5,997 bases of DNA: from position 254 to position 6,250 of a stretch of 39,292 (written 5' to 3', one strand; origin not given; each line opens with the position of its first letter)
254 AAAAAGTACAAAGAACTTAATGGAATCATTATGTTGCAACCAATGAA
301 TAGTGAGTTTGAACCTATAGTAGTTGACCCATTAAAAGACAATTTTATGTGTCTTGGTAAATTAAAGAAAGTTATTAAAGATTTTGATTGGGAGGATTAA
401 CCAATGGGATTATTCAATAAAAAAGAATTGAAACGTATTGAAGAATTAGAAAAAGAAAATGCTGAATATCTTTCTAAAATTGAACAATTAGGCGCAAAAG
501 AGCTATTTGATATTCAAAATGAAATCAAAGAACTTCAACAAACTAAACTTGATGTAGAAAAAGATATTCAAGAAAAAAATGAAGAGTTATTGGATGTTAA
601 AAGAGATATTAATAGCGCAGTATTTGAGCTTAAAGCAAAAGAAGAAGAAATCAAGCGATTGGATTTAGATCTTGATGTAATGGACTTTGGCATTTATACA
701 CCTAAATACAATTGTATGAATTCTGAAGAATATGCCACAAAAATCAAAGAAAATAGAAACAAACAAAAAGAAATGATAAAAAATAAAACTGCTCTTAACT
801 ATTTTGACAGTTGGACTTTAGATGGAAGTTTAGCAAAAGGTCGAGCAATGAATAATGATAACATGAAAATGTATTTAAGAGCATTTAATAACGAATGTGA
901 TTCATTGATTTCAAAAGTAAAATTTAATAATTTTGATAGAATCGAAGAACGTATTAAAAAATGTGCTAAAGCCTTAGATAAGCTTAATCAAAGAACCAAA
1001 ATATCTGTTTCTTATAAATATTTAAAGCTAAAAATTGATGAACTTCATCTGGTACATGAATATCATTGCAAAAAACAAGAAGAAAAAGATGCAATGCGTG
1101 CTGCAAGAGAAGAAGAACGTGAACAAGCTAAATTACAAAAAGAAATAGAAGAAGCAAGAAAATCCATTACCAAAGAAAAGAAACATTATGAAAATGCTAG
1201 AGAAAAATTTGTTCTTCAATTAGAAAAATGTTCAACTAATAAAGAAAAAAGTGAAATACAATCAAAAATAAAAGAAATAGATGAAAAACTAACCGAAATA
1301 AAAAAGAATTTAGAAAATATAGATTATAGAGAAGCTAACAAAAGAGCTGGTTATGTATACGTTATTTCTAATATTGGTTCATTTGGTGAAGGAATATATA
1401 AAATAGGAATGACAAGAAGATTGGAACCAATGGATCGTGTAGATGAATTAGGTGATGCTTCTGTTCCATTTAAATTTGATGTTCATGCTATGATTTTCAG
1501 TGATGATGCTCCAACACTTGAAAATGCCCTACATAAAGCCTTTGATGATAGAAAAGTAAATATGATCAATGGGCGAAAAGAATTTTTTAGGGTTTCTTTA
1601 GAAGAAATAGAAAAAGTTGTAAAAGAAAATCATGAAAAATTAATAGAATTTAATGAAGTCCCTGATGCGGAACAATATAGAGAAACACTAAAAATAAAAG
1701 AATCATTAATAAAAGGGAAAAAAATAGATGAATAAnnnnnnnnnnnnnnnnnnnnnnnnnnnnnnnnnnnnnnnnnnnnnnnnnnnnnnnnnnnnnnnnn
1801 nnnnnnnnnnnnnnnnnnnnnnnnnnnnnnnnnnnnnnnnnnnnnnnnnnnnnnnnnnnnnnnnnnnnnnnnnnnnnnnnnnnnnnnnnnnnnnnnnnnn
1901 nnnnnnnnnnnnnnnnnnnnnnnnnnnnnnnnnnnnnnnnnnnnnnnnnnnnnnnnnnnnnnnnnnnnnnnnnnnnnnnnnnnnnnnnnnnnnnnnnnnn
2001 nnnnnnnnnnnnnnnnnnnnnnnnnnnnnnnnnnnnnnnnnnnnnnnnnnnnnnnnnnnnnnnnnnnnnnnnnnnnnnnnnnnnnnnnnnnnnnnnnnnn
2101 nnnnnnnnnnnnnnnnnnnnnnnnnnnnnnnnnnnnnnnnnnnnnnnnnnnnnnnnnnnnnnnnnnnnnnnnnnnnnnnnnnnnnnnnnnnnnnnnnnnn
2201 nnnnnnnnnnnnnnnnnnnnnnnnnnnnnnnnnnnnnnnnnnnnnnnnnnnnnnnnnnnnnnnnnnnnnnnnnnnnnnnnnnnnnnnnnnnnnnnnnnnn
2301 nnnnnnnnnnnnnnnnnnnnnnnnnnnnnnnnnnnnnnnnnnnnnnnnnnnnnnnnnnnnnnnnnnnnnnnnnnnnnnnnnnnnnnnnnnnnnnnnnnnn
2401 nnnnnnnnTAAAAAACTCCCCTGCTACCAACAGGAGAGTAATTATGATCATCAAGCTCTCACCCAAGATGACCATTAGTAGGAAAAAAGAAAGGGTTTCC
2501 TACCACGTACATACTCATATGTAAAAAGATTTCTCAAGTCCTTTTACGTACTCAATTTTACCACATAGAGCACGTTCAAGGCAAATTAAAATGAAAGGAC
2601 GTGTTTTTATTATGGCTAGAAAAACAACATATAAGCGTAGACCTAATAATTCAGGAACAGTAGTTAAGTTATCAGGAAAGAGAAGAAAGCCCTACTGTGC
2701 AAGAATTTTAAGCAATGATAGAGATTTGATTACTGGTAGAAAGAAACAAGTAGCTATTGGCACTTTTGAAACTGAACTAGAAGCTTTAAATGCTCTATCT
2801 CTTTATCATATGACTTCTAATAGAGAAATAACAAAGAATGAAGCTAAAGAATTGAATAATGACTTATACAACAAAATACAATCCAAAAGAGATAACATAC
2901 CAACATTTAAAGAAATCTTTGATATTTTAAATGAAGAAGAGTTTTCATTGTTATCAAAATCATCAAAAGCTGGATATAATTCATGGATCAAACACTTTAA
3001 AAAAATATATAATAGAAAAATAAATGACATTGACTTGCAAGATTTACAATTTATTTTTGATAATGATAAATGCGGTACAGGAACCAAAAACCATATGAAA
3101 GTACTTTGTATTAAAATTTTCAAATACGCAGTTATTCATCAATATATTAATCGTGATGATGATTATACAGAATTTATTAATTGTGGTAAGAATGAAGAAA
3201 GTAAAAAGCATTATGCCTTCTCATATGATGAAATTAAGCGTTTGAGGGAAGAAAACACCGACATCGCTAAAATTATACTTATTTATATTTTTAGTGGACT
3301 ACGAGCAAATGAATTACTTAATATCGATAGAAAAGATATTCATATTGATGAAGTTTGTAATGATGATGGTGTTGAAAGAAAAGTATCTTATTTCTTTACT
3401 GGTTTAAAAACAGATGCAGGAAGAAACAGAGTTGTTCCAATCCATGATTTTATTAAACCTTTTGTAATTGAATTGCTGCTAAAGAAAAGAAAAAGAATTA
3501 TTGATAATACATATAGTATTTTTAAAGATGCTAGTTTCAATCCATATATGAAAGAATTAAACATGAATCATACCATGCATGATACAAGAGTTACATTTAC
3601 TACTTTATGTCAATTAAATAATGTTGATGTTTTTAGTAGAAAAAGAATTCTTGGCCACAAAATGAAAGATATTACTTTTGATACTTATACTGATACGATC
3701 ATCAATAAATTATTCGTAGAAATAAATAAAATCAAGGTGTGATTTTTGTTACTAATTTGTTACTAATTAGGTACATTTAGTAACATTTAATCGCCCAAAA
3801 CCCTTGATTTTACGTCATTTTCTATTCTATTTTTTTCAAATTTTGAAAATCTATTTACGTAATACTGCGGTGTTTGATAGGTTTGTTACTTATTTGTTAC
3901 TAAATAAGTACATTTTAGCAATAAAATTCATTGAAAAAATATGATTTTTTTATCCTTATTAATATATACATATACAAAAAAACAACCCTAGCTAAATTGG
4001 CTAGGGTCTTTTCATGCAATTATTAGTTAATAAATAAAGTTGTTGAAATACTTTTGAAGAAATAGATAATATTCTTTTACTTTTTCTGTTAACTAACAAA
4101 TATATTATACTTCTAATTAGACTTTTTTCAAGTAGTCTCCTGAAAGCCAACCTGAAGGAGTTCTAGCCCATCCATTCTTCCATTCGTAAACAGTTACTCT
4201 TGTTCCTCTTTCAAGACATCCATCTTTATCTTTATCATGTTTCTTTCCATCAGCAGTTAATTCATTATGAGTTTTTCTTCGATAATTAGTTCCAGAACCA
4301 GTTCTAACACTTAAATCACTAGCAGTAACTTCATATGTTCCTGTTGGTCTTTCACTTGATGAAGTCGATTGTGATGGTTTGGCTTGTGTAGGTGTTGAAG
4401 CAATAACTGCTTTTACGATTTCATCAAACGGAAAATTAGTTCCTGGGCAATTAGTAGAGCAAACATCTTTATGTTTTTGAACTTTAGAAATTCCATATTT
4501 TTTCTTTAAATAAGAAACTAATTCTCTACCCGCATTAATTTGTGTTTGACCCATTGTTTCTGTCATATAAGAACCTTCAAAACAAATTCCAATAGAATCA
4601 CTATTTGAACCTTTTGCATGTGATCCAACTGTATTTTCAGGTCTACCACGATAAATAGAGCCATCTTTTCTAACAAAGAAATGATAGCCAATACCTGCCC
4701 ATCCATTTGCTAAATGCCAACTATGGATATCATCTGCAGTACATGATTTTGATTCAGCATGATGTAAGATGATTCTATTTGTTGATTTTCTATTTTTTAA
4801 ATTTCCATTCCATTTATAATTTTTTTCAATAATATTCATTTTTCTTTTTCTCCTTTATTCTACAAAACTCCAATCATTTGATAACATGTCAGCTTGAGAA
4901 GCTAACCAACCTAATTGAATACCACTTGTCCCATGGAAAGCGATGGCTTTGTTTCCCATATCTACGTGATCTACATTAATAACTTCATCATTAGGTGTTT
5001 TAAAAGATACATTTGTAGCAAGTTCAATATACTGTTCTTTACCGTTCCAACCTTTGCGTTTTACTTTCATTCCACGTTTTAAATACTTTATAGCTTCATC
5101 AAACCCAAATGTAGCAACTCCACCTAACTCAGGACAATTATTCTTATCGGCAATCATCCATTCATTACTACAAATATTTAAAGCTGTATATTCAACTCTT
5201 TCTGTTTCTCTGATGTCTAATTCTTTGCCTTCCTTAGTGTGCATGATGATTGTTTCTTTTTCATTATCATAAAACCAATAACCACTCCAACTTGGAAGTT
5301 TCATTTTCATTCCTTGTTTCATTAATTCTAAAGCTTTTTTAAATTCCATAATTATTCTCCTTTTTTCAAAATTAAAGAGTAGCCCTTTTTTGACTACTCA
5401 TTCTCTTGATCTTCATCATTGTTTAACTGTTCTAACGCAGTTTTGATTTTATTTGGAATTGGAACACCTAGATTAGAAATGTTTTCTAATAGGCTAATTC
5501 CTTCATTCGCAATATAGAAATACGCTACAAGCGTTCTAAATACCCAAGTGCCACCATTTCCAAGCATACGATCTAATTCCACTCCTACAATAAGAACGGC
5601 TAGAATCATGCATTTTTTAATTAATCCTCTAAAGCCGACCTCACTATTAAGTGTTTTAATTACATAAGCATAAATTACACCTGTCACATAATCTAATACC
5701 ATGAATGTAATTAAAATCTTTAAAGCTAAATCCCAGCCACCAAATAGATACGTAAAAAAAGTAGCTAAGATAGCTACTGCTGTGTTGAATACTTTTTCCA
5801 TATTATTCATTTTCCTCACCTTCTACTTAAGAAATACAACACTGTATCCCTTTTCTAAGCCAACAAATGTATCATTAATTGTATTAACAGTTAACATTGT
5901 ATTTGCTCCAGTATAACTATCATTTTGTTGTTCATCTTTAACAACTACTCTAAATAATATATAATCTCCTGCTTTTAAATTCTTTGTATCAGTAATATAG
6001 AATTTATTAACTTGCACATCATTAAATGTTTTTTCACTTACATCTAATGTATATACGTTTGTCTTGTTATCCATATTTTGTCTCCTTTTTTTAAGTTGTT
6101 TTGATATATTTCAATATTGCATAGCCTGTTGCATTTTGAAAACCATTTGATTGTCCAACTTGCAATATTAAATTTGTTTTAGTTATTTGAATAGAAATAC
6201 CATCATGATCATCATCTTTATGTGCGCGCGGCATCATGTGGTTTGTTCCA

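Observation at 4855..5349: Tandem-duplicated DUF2829 (Tad2-like) protein embedded between holin and endolysin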

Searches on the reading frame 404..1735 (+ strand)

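Call 65: search_protein_families(library=pfam, proteins=[window:404-1735:+], max_evalue=0.01)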
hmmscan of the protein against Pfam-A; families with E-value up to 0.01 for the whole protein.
window:404-1735:+ (443 aa): 3 families
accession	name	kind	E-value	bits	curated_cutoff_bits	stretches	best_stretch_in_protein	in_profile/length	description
PF10544.15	T5orf172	-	4.4e-19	69.3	20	1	316-408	1-99/101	T5orf172 domain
PF13455.12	MUG113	-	8.5e-19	68.4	22.3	1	332-408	1-72/73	Meiotically up-regulated gene 113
PF13250.11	DUF4041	-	1.3e-18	67.1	27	1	155-210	1-56/56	Domain of unknown function (DUF4041)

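Call 93: search_protein_families(library=padloc, proteins=[window:404-1735:+], max_evalue=0.001)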
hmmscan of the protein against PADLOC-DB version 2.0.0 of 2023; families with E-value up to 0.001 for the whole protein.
window:404-1735:+ (443 aa): 4 families
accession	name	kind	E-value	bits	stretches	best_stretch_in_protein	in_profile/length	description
PDLC03976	PD-Lambda-1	-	2.2e-161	536.1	1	6-435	50-476/491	-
PDLC03977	PD-Lambda-1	-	1.3e-143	477.5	1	9-435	45-475/496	-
PDLC05041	PDC-S57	-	1.2e-18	65.5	1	313-419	3-103/212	-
PDLC05042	PDC-S57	-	6.8e-08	30.5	1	313-408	5-98/245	-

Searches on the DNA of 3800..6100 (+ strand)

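Call 5: search_dna_similar(collection=phages, query=window:3800-6100:+, mode=near, max_rows=20)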
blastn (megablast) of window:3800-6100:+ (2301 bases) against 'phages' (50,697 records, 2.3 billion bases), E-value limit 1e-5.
No match.

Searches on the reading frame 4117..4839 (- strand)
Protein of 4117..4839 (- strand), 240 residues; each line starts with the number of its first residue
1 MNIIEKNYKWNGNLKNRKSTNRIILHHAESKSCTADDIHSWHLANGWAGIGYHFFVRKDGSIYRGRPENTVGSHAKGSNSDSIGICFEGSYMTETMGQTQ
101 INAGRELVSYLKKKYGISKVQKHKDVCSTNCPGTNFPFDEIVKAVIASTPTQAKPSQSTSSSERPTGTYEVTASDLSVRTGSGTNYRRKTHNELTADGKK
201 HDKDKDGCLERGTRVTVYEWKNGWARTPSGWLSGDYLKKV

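Call 3: search_protein_families(library=pfam, proteins=[window:4117-4839:-], max_evalue=0.1)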
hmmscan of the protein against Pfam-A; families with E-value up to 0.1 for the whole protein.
window:4117-4839:- (240 aa): 2 families
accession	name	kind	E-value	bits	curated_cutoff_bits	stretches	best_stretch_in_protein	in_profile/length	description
PF01510.30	Amidase_2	-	8.7e-22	78.3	26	1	19-133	4-130/131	N-acetylmuramoyl-L-alanine amidase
PF24246.1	SH3b_T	-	0.032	15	27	0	203-227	33-57/74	SH3b_T domain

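Call 4: search_protein_families(library=phrogs, proteins=[window:4117-4839:-], max_evalue=0.01)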
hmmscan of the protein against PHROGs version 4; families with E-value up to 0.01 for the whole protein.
window:4117-4839:- (240 aa): 14 families
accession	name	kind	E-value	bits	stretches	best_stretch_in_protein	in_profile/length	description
phrog_35436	-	lysis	3.1e-47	162.1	1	1-147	1-149/266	amidase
phrog_822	-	lysis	3.4e-38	132.6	1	2-153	6-164/215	amidase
phrog_1493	-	lysis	9.7e-37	128.1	1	2-207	11-221/394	endolysin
phrog_1794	-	lysis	6e-25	89.4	2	13-154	49-204/336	amidase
phrog_670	-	lysis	1.8e-12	48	1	11-226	104-312/596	endolysin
phrog_7854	-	lysis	3.2e-12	47.6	1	55-142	2-86/304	endolysin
phrog_19265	-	unknown function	7e-11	43.3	1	17-137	21-146/293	-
phrog_7698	-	lysis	1.4e-10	42.5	1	3-194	6-193/316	endolysin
phrog_3088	-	lysis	1.6e-10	42.2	1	6-149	10-156/248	amidase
phrog_9611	-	lysis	1.5e-09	38.8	1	14-169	17-184/246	endolysin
phrog_18955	-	unknown function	2.2e-06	27.6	1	158-240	198-264/483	-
phrog_12609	-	lysis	7.7e-05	23.3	0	19-90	22-100/264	endolysin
phrog_5867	-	lysis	0.00078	18.2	1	51-123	503-584/1029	endolysin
phrog_4018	-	lysis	0.0043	17.8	1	79-134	90-140/285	amidase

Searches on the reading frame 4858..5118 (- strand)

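Call 20: search_protein_families(library=pfam, proteins=[window:4858-5118:-], max_evalue=10)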
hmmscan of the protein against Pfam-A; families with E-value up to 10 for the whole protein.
seq(87 aa): 1 family
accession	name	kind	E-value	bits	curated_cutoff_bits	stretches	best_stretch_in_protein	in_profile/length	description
PF11195.14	Tad2-like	-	4.5e-19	69.2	25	1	6-86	3-73/73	Thoeris anti-defense 2-like domain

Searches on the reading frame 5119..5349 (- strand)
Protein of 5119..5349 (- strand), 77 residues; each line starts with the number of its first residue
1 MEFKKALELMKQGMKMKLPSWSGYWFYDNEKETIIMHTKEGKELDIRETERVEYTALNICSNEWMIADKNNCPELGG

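Call 20: search_protein_families(library=pfam, proteins=[window:5119-5349:-], max_evalue=10)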
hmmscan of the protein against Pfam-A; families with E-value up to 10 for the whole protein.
seq(77 aa): 1 family
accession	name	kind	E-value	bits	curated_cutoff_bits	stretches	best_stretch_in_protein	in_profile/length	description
PF11195.14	Tad2-like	-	0.0045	17.9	25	1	1-28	1-31/73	Thoeris anti-defense 2-like domain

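Call 66: predict_structure(alignment_id=A5)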
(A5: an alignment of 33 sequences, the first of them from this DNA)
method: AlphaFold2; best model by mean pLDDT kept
length: 74 residues; sequences in the alignment: 33
mean_pLDDT: 95.0   pTM: 0.83
mean pLDDT of the five models: 95.0, 94.6, 94.4, 94.4, 93.6
residues with pLDDT >= 90: 65; 70-90: 8; 50-70: 1; < 50: 0
segments of 3 or more residues with pLDDT < 50: none
pLDDT, mean of each block of 10 residues (from residue 1): 98 97 95 95 95 96 96 79
secondary structure, 60 per line:
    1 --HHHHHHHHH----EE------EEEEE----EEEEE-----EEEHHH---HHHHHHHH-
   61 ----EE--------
elements in order: H3-11 E24-28 E33-37 E43-45 H52-59

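Call 68: fold_search(model_id=the predicted structure, library=pdb)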
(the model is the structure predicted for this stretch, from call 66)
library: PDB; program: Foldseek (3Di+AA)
matches with E <= 10: 545; with E <= 0.001: 0
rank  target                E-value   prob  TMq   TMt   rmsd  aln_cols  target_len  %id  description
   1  8wje_E                5.8e-03  1.00  0.69  0.67   3.2        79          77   22  Structure of apo-SPO1 Tad2 (released 2024-09-25)
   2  8wje_C                1.6e-02  1.00  0.65  0.51   5.6        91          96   21  Structure of apo-SPO1 Tad2 (released 2024-09-25)
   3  8wje_A                1.7e-02  1.00  0.66  0.56   5.4        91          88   18  Structure of apo-SPO1 Tad2 (released 2024-09-25)
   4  8wje_D                2.4e-02  1.00  0.71  0.57   3.1        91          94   18  Structure of apo-SPO1 Tad2 (released 2024-09-25)
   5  8oyv_A                4.4e-01  0.11  0.21  0.17   7.9        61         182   20  De novo designed Claudin fold CLF_4 (released 2023-10-18)
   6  6ox6_B                5.0e-01  0.51  0.45  0.44   4.4        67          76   12  Crystal structure of the complex between the Type VI effector Tas1 and its immunity protein (released 2019-09-18)
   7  8oyv_B                5.7e-01  0.30  0.38  0.17   8.1        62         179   21  De novo designed Claudin fold CLF_4 (released 2023-10-18)
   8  4rod_B                6.1e-01  0.33  0.37  0.18   8.8        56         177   18  Human TFIIB-related factor 2 (Brf2) and TBP bound to TRNAU1 promoter (released 2015-12-30)
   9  7t1e_B                8.9e-01  0.13  0.28  0.30   5.7        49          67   20  Structure of monomeric and dimeric human CCL20 (released 2022-12-14)
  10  5ur7_A                9.5e-01  0.20  0.31  0.34   5.3        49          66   18  Crystal structure of engineered CCL20 disulfide locked dimer (released 2017-11-22)
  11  7de9_A                1.1e+00  0.14  0.32  0.37   4.7        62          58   16  crystal structure of Arabidopsis RDM15 tudor domain in complex with an H3K4me1 peptide (released 2021-04-07)
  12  3tn2                  1.1e+00  0.11  0.28  0.30   7.7        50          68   10  structure analysis of MIP1-beta P8A (released 2012-09-05)
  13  4roc_B                1.2e+00  0.28  0.35  0.16   5.2        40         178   18  Human TFIIB-related factor 2 (Brf2) and TBP bound to U6#2 promoter (released 2015-12-30)
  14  5wk3_D                1.2e+00  0.18  0.30  0.36   4.9        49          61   18  CRYSTAL STRUCTURE OF THE COMPLEX BETWEEN CCL17 AND M116 FAB (released 2017-12-20)
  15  2hci_B                1.2e+00  0.18  0.32  0.35   5.0        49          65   18  Structure of Human Mip-3a Chemokine (released 2006-07-04)
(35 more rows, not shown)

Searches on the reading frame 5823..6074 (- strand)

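Call 3: search_protein_families(library=pfam, proteins=[window:5823-6074:-], max_evalue=0.1)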
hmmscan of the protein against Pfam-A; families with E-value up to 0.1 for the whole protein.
window:5823-6074:- (83 aa): 1 family
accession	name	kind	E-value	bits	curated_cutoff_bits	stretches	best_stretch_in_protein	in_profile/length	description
PF22058.2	X25_BaPul_like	-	0.002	18.6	27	1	15-68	25-74/87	Pullulanase X25 domain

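Call 4: search_protein_families(library=phrogs, proteins=[window:5823-6074:-], max_evalue=0.01)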
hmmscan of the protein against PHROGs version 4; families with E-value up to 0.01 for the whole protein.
window:5823-6074:- (83 aa): 1 family
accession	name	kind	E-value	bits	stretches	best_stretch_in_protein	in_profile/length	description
phrog_797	-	unknown function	0.0012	20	1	18-80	56-115/117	-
